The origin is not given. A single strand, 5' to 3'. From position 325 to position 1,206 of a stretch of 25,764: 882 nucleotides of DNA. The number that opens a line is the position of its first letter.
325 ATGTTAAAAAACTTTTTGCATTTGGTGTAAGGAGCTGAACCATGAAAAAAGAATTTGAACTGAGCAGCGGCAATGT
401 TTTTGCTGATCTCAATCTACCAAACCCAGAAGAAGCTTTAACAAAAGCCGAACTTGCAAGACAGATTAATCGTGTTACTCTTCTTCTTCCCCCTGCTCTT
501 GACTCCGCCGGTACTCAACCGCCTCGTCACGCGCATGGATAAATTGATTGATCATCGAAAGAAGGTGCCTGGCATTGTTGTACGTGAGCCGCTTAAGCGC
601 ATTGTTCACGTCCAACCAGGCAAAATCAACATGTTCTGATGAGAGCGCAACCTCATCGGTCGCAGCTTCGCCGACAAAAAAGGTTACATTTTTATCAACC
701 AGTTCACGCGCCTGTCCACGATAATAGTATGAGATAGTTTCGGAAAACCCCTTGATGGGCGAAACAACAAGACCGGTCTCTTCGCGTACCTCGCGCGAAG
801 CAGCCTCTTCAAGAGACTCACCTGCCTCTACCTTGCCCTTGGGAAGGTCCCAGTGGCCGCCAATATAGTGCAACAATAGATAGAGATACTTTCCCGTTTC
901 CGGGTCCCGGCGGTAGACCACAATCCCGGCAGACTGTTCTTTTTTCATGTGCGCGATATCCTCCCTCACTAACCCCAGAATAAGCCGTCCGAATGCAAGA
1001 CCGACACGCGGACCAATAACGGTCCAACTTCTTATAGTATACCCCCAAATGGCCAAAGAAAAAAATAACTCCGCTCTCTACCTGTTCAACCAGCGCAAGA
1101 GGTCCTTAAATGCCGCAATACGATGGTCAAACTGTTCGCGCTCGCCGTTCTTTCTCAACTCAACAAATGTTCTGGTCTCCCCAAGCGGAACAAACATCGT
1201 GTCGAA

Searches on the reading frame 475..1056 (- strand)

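Call 38: search_protein_families(library=pfam, proteins=[window:475-1056:-], max_evalue=0.001)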
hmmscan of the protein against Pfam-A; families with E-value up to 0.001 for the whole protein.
window:475-1056:- (193 aa): 1 family
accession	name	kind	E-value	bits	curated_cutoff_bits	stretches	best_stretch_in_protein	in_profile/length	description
PF00293.34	NUDIX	-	2.6e-18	66.7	21.1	1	41-162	4-127/134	NUDIX domain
